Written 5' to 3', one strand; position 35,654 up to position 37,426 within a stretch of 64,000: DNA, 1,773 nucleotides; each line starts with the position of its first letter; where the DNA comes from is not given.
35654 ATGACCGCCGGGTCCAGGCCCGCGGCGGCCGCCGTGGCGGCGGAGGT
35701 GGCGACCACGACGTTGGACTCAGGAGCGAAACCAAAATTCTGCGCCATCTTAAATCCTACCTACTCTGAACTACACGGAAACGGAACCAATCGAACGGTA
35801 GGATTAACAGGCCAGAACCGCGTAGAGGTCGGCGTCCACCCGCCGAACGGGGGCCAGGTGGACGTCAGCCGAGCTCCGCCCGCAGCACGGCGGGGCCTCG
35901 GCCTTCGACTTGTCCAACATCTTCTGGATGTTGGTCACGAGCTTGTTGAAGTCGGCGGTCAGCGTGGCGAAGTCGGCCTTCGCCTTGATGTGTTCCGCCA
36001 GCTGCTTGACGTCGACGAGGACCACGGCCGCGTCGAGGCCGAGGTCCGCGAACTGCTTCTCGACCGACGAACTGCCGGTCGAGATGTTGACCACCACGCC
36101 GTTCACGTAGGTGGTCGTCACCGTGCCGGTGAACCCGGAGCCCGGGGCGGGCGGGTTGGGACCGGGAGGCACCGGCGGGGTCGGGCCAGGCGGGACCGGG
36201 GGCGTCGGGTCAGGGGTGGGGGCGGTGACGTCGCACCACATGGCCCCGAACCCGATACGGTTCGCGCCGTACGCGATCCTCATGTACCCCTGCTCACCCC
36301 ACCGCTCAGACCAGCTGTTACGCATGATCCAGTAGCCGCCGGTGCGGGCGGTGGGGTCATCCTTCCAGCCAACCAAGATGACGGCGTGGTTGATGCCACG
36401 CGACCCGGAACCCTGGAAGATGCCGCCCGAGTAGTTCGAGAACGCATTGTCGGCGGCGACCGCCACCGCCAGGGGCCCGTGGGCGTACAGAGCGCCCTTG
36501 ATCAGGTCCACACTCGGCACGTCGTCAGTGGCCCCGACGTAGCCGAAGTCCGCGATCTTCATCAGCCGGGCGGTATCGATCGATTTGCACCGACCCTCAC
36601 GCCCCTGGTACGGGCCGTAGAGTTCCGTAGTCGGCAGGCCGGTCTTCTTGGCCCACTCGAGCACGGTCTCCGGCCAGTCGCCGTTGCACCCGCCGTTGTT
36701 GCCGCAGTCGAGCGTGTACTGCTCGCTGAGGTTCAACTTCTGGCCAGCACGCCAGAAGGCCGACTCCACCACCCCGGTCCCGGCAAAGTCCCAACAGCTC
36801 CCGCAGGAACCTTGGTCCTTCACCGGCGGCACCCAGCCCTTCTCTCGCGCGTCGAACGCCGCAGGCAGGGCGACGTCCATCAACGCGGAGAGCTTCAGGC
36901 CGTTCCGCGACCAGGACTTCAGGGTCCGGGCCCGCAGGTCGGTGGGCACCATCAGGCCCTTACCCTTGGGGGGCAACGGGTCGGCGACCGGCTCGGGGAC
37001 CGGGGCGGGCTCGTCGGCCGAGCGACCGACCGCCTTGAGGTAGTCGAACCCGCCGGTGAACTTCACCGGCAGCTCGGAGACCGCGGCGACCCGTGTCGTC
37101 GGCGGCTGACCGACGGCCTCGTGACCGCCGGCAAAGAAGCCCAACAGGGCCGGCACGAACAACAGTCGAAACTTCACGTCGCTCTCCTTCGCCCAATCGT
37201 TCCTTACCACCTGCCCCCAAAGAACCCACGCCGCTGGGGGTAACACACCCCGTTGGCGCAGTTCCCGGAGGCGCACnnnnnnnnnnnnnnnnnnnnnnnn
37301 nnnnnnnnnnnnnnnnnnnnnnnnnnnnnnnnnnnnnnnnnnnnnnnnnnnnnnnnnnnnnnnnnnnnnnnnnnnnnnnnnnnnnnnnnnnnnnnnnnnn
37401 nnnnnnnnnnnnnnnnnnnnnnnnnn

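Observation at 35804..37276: Cathepsin/papain-family (C1A) cysteine protease in a prokaryote-style gene context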

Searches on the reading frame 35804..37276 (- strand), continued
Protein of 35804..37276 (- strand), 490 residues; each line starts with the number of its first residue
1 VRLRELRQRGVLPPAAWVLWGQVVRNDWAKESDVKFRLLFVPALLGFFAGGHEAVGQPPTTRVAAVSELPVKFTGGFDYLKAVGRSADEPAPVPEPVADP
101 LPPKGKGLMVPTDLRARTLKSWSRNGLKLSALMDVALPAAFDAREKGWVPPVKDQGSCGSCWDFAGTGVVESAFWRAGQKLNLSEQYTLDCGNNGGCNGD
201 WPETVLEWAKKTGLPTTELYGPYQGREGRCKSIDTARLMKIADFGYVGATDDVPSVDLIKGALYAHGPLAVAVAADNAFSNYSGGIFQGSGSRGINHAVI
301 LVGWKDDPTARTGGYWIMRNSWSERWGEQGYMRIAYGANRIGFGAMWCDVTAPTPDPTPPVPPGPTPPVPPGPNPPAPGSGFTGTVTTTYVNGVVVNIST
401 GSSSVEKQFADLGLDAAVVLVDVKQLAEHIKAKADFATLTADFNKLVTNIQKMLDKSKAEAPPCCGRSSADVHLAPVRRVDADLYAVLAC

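Call 58: fold_search(model_id=the predicted structure, library=pdb)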
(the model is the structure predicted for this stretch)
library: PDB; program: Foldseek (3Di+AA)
matches with E <= 10: 360; with E <= 0.001: 286
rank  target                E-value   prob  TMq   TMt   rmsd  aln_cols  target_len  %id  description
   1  7pck_B                4.1e-20  1.00  0.45  0.65   2.9       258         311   31  CRYSTAL STRUCTURE OF WILD TYPE HUMAN PROCATHEPSIN K (released 1999-10-25)
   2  5ja7_A                4.6e-20  1.00  0.44  0.88   1.9       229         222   31  Human cathepsin K mutant C25S in complex with the allosteric effector NSC94914 (released 2016-11-30)
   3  7pck_A                4.9e-20  1.00  0.43  0.62   2.0       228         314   32  CRYSTAL STRUCTURE OF WILD TYPE HUMAN PROCATHEPSIN K (released 1999-10-25)
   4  1u9w                  5.5e-20  1.00  0.43  0.89   1.9       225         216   32  Crystal Structure of the Cysteine Protease Human Cathepsin K in Complex with the Covalent Inhibitor NVP-ABI491 (released 2005-08-11)
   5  4axm_F                8.4e-20  1.00  0.42  0.87   2.2       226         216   33  TRIAZINE CATHEPSIN INHIBITOR COMPLEX (released 2013-05-08)
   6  8iui_A                9.4e-20  1.00  0.43  0.88   2.0       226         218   30  Crystal structure of silkworm fibroinase complexed with E-64 (released 2024-04-03)
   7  7pck_C                1.0e-19  1.00  0.45  0.66   3.2       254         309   31  CRYSTAL STRUCTURE OF WILD TYPE HUMAN PROCATHEPSIN K (released 1999-10-25)
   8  2vhs_A                1.2e-19  1.00  0.42  0.87   2.4       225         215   31  Cathsilicatein, a chimera (released 2008-03-11)
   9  1vsn                  1.3e-19  1.00  0.42  0.87   2.2       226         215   33  Crystal structure of a potent small molecule inhibitor bound to cathepsin K (released 2007-04-24)
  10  1mem                  1.5e-19  1.00  0.42  0.87   2.2       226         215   33  Crystal structure of Cathepsin K complexed with a potent vinyl sulfone inhibitor (released 1998-01-14)
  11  3iej_A                1.6e-19  1.00  0.43  0.87   2.1       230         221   29  Pyrazole-based Cathepsin S Inhibitors with Arylalkynes as P1 Binding Elements (released 2009-10-06)
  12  5tdi                  1.7e-19  1.00  0.43  0.89   1.9       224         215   32  Crystal structure of Cathepsin K with a covalently-linked inhibitor at 1.4 Angstrom resolution. (released 2017-01-25)
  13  8rnd_A                1.8e-19  1.00  0.43  0.88   2.1       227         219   29  Cathepsin S in complex with NNPI-C10 inhibitor (released 2024-06-05)
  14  3of8                  1.9e-19  1.00  0.43  0.86   2.4       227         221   32  Structural Basis for Reversible and Irreversible Inhibition of Human Cathepsin L by their Respective Dipeptidyl Glyoxal  (released 2010-12-08)
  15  3qj3_B                1.9e-19  1.00  0.47  0.67   3.0       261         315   31  Structure of digestive procathepsin L2 proteinase from Tenebrio molitor larval midgut (released 2012-02-01)
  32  3qj3_A                2.9e-19  1.00  0.47  0.67   3.1       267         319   32  Structure of digestive procathepsin L2 proteinase from Tenebrio molitor larval midgut (released 2012-02-01)
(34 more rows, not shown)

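Call 62: find_encoding_contigs(protein=P0016, flank=8000, max_places=1)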
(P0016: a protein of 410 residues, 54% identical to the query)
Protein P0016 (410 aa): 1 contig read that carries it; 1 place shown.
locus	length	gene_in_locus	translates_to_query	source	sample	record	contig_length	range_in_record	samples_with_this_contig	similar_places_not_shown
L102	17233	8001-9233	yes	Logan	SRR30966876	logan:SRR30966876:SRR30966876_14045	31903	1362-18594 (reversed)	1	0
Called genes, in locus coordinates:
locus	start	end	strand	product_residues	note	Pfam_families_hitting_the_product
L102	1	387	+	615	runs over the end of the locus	-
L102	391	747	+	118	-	-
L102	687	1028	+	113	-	-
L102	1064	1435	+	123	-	-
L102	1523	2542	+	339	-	-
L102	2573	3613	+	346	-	-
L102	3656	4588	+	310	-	-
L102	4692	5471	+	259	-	PF24175:SU10_adaptor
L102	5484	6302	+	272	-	-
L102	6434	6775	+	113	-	-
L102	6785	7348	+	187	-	-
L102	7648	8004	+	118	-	-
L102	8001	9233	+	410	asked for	PF00112:Peptidase_C1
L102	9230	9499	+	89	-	-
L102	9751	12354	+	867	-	-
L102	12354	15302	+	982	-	-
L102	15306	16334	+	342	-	-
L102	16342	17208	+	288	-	-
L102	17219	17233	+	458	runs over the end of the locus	?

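Call 63: find_encoding_contigs(protein=P0033, flank=8000, max_places=1)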
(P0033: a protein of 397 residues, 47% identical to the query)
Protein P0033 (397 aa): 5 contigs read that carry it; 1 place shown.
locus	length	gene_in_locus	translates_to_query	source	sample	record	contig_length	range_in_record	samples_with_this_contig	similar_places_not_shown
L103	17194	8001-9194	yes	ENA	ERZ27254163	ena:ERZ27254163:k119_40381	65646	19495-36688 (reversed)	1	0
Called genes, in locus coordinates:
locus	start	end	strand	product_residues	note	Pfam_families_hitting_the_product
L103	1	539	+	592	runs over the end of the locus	-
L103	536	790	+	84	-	-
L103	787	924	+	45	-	-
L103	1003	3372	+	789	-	PF13088:BNR_2 (weak)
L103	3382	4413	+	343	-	-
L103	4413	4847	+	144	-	-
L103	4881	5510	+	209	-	-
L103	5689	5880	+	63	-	-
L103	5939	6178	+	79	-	-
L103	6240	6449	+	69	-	-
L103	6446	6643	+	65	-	-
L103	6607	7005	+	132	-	-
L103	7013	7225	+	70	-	-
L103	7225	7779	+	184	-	-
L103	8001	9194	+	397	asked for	PF00112:Peptidase_C1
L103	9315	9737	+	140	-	-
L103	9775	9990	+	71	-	-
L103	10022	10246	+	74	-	-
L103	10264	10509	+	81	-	-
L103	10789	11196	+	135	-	-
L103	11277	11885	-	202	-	-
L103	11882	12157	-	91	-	-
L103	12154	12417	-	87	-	-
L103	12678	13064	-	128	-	-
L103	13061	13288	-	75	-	-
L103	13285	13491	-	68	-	-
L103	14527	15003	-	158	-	PF05866:RusA (weak)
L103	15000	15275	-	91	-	-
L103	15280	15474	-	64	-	-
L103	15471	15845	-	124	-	-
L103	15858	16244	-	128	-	-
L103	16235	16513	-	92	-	-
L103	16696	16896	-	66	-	-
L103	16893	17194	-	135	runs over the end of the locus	-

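Call 64: find_encoding_contigs(protein=P0015, flank=8000, max_places=1)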
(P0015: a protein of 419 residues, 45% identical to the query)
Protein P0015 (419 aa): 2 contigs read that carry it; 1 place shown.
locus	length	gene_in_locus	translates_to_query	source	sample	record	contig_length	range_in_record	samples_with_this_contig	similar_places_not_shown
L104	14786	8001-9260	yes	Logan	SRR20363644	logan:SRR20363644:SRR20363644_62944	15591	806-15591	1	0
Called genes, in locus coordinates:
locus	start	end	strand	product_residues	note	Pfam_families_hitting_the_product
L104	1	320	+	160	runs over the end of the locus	-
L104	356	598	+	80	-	-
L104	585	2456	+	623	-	-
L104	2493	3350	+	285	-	-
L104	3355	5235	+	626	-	-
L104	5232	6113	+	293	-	-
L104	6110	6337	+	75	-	-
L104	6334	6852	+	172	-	PF13469:Sulfotransfer_3 (faint)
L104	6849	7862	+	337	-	PF20706:GT4-conflict, PF13692:Glyco_trans_1_4, PF00534:Glycos_transf_1, PF13524:Glyco_trans_1_2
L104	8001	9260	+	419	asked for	PF00112:Peptidase_C1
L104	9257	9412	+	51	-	-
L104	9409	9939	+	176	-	-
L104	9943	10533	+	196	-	-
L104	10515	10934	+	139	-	-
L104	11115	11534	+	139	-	-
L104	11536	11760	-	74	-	-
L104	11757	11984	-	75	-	-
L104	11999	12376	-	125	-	-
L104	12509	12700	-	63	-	-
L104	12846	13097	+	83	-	PF12728:HTH_17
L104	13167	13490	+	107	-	-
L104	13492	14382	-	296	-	PF00589:Phage_integrase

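Call 66: search_protein_families(library=phrogs, alignment_id=A4, max_evalue=0.001)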
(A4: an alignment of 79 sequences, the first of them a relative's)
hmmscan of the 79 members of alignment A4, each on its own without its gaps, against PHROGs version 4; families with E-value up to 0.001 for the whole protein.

A. member 1, L001:7174-9183:+ (669 aa): 2 families
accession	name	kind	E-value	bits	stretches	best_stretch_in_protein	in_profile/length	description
phrog_8156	-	other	4.7e-07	30.3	1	486-532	50-95/244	methyltransferase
phrog_28597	-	unknown function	0.00031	21.1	1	485-529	42-85/233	-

B. families by the number of members that match (of 79 scanned): 20 families
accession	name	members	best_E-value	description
phrog_11143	-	1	4.2e-96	-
phrog_93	-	1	2.2e-18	endonuclease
phrog_2170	-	1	2.6e-17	glycosyltransferase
phrog_293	-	1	3.4e-17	ABC transporter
phrog_3758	-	1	1.2e-16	virion structural protein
phrog_4356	-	1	7.4e-11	glycosyltransferase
phrog_498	-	1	2.8e-09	DNA methyltransferase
phrog_824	-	1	4.9e-09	-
phrog_2392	-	1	2.4e-08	ABC transporter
phrog_26352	-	1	9.1e-08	-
phrog_8156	-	1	4.7e-07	methyltransferase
phrog_723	-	1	7.5e-07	ParB-like partition protein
phrog_620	-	1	1.1e-06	ParB-like partition protein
phrog_8040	-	1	6.8e-06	head closure Hc3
phrog_5702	-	1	5e-05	Holliday junction resolvase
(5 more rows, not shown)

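Call 88: fold_search(model_id=the predicted structure, library=viral)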
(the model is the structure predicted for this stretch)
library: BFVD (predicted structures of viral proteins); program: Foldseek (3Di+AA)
matches with E <= 10: 225; with E <= 0.001: 24
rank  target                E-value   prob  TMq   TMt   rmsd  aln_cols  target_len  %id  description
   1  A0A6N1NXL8            5.5e-18  1.00  0.47  0.65   2.5       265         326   28  Cathepsin L2 [Tupanvirus soda lake]
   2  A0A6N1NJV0            7.7e-17  1.00  0.41  0.43   3.1       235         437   29  Uncharacterized protein [Tupanvirus deep ocean]
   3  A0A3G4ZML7            6.4e-14  1.00  0.39  0.79   3.6       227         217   26  Cathepsin [Terrestrivirus sp.]
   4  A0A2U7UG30            1.1e-13  1.00  0.40  0.17  29.1       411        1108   20  Papain-like cysteine peptidase [Pandoravirus macleodensis]
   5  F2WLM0                1.5e-12  1.00  0.42  0.37   5.6       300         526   22  Papain-like cysteine peptidase [Lausannevirus]
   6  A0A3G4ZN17            9.4e-12  1.00  0.41  0.60   3.8       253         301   21  Peptidase [Terrestrivirus sp.]
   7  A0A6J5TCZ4            1.4e-11  1.00  0.40  0.70   3.0       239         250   19  Peptidase_C1 domain containing protein [uncultured Caudovirales phage]
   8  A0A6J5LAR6            4.5e-11  1.00  0.37  0.21   4.4       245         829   20  Peptidase_C1 domain containing protein [uncultured Caudovirales phage]
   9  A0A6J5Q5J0            1.6e-10  1.00  0.40  0.62   4.6       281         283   18  Uncharacterized protein [uncultured Caudovirales phage]
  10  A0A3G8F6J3            1.8e-10  1.00  0.38  0.35   3.3       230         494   20  (no name in the UniProt tables at hand)
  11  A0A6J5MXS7            3.9e-10  1.00  0.43  0.40   4.0       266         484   15  Peptidoglycan binding-like [uncultured Caudovirales phage]
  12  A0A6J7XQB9            4.9e-10  1.00  0.37  0.62   3.9       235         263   22  Peptidase C1A, papain C-terminal [uncultured Caudovirales phage]
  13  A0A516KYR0            7.0e-10  1.00  0.36  0.58   6.5       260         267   18  (no name in the UniProt tables at hand)
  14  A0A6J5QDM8            8.9e-10  1.00  0.35  0.57   5.4       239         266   21  Peptidase C1A, papain C-terminal [uncultured Caudovirales phage]
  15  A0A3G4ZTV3            3.8e-09  1.00  0.39  0.66   5.5       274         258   16  Peptidase C1 [Edafosvirus sp.]
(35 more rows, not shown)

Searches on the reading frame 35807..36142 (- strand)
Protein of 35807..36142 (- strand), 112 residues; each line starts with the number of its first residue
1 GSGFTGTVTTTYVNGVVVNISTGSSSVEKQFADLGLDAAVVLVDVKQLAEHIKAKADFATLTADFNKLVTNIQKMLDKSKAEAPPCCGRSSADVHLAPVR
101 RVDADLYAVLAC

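Call 39: find_homologous_proteins(query=A3, max_evalue=0.01)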
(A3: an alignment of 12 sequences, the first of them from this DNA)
Query A3 (12 sequences): 4751 candidates shared short words with the query, none scored E <= 0.01.

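Call 50: search_protein_representatives(protein=window:35807-36142:-)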
Query: 112 residues. Proteins with E-value up to 0.001 (for the whole library): 6; up to 1e-10: 1; up to 1e-30: 1. The best 6 are listed.
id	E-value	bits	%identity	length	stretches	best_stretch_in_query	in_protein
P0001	2.6e-64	229.8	100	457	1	1-112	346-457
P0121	3.5e-08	49.7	47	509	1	1-98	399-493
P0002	9.3e-07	45.1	47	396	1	1-75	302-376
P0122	1.3e-06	44.6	41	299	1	1-76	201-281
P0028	6.5e-06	42.4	45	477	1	2-71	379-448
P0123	1.1e-05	41.7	41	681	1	1-85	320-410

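Call 55: search_protein_families(library=pfam, proteins=[P0121, P0123, P0122], max_evalue=0.01)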
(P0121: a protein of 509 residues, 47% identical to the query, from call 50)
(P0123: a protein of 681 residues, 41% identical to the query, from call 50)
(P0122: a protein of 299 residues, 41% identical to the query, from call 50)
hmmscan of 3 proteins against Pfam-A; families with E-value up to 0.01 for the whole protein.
P0121 (509 aa): 1 family
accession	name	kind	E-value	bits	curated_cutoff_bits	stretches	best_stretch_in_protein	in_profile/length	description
PF01833.30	TIG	-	1.3e-11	44.8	20.9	1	302-383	1-84/84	IPT/TIG domain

P0123 (681 aa): 0 families

P0122 (299 aa): 0 families

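Call 56: find_encoding_contigs(protein=P0123, flank=8000, max_places=2)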
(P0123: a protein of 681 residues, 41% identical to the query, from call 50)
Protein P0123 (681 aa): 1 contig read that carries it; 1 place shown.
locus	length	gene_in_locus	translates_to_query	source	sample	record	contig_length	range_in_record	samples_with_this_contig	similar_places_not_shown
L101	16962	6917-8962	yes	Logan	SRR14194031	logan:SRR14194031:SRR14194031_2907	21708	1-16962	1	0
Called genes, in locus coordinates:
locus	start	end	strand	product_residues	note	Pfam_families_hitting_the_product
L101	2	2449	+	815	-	?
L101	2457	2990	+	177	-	PF23148:Gp77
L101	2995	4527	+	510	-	-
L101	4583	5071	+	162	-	-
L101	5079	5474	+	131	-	-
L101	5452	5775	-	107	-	-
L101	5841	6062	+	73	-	-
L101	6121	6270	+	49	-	-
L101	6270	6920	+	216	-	-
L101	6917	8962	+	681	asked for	-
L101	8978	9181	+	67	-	-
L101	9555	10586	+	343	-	PF00589:Phage_integrase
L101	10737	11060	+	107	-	-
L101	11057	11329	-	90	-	-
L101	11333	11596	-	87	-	-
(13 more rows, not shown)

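Call 59: predict_structure(alignment_id=A3)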
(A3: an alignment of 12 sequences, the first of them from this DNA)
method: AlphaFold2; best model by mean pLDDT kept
length: 112 residues; sequences in the alignment: 12
mean_pLDDT: 74.4   pTM: 0.49
mean pLDDT of the five models: 74.4, 73.7, 70.2, 69.7, 66.1
residues with pLDDT >= 90: 30; 70-90: 40; 50-70: 29; < 50: 13
segments of 3 or more residues with pLDDT < 50: 1-3, 102-104, 110-112
pLDDT, mean of each block of 10 residues (from residue 1): 64 78 68 81 92 97 96 86 61 53 49 42
secondary structure, 60 per line:
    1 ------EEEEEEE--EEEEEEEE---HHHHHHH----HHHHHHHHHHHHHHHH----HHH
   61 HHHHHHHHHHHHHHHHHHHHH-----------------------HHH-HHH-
elements in order: E7-13 E16-23 H27-33 H38-53 H58-81

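Call 73: search_protein_families(library=phrogs, proteins=[P0123, P0121], max_evalue=0.001)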
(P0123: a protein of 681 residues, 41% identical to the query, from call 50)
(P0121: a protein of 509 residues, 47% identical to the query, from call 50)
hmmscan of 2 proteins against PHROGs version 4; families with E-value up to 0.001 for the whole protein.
P0123 (681 aa): 0 families

P0121 (509 aa): 0 families
